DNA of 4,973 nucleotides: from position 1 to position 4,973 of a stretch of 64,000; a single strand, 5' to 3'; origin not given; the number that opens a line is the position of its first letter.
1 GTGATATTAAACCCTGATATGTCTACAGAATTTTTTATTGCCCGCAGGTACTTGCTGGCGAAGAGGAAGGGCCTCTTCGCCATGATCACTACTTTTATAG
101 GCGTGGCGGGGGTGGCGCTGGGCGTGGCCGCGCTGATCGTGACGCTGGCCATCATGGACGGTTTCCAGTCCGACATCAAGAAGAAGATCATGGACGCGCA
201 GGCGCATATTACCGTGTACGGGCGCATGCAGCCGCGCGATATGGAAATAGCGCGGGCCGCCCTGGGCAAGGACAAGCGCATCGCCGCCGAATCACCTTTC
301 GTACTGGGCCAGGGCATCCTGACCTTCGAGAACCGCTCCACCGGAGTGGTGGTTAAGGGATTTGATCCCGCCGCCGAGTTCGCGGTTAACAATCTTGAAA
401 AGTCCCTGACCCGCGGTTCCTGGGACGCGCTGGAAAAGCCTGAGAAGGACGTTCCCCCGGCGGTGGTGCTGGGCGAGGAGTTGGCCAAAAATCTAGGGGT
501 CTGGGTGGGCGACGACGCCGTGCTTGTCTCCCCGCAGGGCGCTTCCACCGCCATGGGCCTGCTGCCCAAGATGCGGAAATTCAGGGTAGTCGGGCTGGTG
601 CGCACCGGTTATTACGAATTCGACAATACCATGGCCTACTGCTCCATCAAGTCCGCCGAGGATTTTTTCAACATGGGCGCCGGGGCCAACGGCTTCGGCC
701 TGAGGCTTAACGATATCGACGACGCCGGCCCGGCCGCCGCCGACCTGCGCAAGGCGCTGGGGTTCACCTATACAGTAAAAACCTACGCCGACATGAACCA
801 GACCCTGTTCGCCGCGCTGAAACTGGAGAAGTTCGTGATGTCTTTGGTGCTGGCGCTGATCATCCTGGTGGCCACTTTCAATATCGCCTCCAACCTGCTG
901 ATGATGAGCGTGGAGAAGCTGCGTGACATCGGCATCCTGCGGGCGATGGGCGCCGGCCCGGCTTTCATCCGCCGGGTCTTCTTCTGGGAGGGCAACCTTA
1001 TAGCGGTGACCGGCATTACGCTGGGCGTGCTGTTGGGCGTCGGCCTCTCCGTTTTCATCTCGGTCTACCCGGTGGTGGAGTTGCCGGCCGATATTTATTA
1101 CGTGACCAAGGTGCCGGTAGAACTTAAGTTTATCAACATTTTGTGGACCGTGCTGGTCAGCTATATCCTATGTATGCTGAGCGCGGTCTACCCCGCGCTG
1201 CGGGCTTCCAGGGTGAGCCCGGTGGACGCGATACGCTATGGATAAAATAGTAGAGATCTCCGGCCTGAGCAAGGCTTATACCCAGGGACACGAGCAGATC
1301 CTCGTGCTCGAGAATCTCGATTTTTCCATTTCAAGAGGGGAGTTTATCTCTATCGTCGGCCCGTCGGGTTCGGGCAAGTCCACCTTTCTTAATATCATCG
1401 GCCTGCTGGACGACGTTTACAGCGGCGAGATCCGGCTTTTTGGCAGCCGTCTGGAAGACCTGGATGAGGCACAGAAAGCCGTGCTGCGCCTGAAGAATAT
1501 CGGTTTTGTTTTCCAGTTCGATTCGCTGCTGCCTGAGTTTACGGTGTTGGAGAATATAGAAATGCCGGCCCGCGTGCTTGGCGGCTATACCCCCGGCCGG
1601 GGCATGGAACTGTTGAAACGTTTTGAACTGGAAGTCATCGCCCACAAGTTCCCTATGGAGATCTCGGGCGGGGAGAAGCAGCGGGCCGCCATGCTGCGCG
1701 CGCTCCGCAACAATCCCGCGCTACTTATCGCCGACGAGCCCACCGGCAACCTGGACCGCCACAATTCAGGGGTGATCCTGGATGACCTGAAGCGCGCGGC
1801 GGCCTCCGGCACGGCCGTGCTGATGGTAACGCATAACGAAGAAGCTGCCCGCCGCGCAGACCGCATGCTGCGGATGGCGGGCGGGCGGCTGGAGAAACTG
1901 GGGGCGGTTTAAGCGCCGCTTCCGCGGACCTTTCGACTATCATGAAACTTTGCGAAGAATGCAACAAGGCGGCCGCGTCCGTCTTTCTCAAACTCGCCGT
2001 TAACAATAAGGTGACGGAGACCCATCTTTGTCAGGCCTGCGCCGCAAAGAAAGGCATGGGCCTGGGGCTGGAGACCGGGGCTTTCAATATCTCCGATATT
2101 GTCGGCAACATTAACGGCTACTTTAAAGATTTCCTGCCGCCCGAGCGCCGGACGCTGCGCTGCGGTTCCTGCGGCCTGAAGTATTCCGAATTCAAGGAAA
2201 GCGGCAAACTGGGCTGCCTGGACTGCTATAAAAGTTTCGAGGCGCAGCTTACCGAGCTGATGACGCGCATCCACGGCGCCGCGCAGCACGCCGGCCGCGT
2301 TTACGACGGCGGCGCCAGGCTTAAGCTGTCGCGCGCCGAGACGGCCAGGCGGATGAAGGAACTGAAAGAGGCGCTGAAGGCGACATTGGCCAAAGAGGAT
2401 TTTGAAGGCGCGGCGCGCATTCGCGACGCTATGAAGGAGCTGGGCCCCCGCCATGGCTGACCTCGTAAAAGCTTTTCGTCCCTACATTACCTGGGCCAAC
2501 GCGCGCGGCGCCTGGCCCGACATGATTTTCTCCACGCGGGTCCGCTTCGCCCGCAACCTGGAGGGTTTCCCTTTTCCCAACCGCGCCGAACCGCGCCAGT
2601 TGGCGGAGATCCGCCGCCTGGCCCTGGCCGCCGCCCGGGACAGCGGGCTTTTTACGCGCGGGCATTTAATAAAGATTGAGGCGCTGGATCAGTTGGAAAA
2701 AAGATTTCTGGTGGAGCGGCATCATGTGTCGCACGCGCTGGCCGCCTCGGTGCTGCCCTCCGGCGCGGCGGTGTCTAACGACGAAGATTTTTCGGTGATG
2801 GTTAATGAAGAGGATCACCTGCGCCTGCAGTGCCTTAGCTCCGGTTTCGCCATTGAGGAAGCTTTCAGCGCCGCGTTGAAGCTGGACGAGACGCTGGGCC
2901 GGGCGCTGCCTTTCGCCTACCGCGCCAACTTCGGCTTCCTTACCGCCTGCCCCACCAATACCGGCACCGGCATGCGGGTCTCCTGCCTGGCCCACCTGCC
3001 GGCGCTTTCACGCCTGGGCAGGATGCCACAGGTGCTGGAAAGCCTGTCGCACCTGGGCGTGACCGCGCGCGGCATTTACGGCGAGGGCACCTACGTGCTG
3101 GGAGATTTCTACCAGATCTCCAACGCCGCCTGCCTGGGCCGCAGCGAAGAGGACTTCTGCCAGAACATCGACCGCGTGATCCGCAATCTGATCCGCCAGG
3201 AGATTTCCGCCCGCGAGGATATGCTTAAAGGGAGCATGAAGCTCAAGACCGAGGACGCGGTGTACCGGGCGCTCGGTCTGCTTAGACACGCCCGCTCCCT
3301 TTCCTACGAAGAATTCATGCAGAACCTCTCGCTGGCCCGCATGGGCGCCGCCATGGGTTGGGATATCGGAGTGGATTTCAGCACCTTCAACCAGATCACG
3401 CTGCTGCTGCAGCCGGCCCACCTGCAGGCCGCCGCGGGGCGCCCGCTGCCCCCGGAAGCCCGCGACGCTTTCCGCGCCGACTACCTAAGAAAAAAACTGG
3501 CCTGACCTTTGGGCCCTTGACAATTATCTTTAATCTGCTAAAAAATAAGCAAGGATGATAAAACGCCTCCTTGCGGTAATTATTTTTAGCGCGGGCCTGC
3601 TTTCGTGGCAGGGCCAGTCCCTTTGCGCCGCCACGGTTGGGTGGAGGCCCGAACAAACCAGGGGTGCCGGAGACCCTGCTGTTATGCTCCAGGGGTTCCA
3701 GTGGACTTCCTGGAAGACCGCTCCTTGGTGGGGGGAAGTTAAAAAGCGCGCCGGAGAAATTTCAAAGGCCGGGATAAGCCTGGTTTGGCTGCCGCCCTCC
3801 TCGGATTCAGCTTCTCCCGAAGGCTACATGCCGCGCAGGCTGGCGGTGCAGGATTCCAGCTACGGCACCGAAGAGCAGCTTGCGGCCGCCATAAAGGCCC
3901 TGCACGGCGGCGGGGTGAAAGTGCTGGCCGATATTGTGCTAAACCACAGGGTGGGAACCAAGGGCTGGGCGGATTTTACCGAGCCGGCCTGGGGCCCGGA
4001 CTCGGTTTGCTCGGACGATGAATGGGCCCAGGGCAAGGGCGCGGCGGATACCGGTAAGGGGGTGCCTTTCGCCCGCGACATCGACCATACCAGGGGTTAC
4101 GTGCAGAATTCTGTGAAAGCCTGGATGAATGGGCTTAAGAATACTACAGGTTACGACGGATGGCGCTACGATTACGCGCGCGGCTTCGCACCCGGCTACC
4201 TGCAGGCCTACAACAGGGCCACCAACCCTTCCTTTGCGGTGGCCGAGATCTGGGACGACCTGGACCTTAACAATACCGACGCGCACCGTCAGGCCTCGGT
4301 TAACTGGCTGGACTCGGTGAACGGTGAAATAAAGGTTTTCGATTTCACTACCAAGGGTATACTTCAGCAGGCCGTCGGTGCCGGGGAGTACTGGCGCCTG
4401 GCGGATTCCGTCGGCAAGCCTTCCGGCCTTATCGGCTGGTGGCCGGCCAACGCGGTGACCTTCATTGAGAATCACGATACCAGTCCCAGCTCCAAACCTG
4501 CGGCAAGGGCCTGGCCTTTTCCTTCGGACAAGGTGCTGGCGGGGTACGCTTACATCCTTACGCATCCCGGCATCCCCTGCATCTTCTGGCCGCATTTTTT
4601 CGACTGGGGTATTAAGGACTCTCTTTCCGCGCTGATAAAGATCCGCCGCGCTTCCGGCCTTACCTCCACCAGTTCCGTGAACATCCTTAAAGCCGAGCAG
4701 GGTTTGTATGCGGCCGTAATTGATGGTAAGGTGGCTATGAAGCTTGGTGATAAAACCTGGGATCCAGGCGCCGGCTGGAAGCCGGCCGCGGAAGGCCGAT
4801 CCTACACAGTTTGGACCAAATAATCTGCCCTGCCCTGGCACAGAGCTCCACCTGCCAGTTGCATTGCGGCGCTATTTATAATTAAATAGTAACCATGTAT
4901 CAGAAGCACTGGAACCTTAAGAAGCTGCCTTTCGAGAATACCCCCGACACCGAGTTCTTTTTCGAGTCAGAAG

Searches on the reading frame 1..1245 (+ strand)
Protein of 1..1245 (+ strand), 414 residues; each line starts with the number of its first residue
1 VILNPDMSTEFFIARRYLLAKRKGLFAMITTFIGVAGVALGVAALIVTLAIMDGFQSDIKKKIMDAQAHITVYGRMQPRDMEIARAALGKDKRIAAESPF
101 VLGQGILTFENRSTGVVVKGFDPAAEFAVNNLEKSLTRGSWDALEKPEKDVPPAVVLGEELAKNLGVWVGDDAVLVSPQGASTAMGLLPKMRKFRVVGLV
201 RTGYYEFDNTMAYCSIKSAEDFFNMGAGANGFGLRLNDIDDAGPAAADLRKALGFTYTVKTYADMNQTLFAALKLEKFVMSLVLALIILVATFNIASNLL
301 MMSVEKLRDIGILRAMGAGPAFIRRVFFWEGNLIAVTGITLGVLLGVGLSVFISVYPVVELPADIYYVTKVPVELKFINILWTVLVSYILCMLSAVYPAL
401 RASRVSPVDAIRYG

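Call 6: search_protein_families(library=pfam, proteins=[window:1-1245:+], max_evalue=0.00001)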
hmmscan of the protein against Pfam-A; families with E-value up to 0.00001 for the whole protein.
window:1-1245:+ (414 aa): 2 families
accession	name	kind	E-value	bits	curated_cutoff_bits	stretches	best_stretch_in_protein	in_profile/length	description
PF12704.14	MacB_PCD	-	3e-19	70.6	27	1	31-251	1-206/207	MacB-like periplasmic core domain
PF02687.27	FtsX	-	3.1e-18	66.4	25.5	1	282-407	2-120/120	FtsX-like permease C-terminal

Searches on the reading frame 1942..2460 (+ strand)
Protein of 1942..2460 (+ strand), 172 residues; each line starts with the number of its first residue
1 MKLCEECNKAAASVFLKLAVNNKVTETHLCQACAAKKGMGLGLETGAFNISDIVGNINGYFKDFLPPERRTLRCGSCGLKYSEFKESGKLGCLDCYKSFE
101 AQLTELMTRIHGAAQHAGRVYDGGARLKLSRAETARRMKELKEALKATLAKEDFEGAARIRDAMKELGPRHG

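Call 6: search_protein_families(library=pfam, proteins=[window:1942-2460:+], max_evalue=0.00001)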
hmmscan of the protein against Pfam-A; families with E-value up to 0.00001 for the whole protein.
window:1942-2460:+ (172 aa): 0 families

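Call 28: search_protein_families(library=pfam, proteins=[window:1942-2460:+], max_evalue=0.01)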
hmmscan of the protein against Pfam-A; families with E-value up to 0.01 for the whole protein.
window:1942-2460:+ (172 aa): 2 families
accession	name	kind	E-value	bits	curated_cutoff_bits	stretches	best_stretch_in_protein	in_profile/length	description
PF02151.25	UVR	-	0.001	19.2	21.5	1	136-167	2-33/36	UvrB/uvrC motif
PF25206.1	DUF7836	-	0.0079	16.5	26.7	0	89-107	7-25/59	Domain of unknown function (DUF7836)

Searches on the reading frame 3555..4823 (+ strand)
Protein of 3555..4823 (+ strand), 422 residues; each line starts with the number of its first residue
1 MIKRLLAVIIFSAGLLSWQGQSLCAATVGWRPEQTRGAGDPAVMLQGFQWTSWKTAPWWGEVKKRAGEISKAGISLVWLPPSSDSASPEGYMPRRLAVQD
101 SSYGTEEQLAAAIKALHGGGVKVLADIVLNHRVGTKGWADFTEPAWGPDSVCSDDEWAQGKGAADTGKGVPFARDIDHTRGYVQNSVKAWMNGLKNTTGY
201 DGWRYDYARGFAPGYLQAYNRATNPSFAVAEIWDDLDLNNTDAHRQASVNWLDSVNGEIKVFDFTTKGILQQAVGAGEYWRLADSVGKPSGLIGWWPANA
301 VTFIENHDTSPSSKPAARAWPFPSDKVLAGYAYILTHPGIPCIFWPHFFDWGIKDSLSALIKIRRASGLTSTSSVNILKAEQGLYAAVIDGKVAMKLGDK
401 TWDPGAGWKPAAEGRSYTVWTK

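Call 6: search_protein_families(library=pfam, proteins=[window:3555-4823:+], max_evalue=0.00001)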
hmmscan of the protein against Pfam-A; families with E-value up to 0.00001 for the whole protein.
window:3555-4823:+ (422 aa): 2 families
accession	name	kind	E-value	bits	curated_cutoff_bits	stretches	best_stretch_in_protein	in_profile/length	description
PF07821.18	Alpha-amyl_C2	-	7.9e-19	68.2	27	1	368-421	3-60/60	Alpha-amylase C-terminal beta-sheet domain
PF00128.31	Alpha-amylase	-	1.8e-08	34.5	22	1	70-138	29-98/446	Alpha amylase, catalytic domain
